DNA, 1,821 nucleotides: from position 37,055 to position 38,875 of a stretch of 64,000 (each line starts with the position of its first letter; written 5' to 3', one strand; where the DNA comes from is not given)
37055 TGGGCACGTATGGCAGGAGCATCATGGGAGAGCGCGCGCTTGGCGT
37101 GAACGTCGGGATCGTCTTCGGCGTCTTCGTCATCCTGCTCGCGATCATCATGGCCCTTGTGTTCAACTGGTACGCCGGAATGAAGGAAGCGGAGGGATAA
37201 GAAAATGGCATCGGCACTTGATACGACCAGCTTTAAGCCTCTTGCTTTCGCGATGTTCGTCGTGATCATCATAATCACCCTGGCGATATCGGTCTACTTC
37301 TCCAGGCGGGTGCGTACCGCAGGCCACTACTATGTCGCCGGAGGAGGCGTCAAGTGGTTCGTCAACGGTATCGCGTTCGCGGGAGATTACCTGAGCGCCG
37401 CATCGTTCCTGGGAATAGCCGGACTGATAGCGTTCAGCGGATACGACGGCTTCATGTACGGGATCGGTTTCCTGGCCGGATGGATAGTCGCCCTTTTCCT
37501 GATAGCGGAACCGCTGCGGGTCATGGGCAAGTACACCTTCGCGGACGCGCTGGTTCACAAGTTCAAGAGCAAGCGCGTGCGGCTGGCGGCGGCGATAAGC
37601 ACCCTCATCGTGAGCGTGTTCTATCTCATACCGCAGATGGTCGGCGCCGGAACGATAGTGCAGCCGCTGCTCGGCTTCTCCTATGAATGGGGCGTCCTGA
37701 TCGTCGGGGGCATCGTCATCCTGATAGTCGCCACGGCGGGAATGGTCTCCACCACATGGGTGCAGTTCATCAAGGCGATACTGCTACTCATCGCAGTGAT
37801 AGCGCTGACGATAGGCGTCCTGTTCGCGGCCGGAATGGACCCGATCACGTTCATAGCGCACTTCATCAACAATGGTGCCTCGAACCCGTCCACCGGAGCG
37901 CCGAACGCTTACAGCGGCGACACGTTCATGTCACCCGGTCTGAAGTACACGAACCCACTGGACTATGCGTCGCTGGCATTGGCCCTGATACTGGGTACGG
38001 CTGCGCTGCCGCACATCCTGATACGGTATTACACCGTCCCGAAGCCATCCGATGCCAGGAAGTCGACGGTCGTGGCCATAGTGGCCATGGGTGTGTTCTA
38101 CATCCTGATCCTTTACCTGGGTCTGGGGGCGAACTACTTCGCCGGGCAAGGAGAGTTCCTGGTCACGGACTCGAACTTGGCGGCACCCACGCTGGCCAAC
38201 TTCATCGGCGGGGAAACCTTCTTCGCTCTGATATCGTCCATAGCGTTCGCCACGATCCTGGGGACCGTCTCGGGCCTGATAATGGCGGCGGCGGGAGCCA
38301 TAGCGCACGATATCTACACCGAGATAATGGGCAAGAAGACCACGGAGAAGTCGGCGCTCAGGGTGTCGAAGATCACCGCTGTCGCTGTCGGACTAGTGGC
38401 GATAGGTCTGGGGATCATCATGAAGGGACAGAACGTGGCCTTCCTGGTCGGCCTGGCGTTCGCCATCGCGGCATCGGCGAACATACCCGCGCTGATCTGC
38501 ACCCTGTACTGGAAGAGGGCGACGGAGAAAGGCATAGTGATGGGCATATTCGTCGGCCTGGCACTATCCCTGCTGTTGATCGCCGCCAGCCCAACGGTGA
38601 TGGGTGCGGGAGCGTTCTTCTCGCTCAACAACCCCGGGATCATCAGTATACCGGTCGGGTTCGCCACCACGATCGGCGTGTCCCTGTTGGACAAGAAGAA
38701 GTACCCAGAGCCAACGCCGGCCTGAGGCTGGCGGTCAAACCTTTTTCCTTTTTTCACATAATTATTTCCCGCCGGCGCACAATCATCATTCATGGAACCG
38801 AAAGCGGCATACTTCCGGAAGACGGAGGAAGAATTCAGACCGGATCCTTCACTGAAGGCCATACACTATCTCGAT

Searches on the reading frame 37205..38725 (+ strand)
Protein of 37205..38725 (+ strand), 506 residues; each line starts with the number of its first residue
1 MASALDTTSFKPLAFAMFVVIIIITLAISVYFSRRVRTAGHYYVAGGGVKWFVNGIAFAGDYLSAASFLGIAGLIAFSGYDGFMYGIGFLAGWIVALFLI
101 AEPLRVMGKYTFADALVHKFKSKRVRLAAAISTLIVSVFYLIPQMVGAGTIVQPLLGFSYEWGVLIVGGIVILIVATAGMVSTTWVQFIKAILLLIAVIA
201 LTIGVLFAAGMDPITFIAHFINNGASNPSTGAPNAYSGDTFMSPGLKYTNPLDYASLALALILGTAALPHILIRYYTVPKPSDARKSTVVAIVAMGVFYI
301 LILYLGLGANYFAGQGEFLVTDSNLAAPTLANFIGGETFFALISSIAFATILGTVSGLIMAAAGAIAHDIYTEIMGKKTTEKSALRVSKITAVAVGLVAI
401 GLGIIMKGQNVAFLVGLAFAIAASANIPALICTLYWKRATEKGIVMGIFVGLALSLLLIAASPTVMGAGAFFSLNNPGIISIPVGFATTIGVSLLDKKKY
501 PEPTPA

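Call 11: search_protein_families(library=ncbifam, proteins=[window:37205-38725:+], max_evalue=0.00001)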
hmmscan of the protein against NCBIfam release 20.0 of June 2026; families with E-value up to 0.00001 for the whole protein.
window:37205-38725:+ (506 aa): 10 families
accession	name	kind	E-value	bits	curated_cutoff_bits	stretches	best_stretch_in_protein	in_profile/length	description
NF058657.1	MncbAcdTpMctC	equivalog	2.9e-145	484.7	670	1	12-498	6-501/527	monocarboxylic acid transporter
NF006903.2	PRK09395.1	subfamily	7.1e-139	463.7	750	1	10-499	33-524/552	cation/acetate symporter ActP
NF009135.0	PRK12488.1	subfamily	2.7e-122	409.1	850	1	8-499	25-521/549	cation/acetate symporter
TIGR02711.1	symport_actP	equivalog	6.4e-116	388.3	1099.25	1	14-497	34-519/549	cation/acetate symporter ActP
TIGR03648.1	Na_symport_lg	subfamily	1.5e-79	267.9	320.75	2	18-302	3-289/547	VC_2705 family sodium/solute symporter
TIGR00813.1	sss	superfamily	9.4e-52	176.4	184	1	42-451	1-411/411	sodium/solute symporter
TIGR02121.1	Na_Pro_sym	equivalog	2.5e-31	109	515.5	1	15-460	4-439/488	sodium/proline symporter PutP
TIGR02119.1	panF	equivalog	4.5e-19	68.8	328.05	1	18-463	7-442/471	sodium/pantothenate symporter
NF046076.1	monocarbox_MctP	equivalog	1.5e-11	43.7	625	1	46-462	42-441/481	monocarboxylate uptake permease MctP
NF011948.0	PRK15419.1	equivalog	1.9e-11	43.6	955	1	263-452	246-438/502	sodium/proline symporter PutP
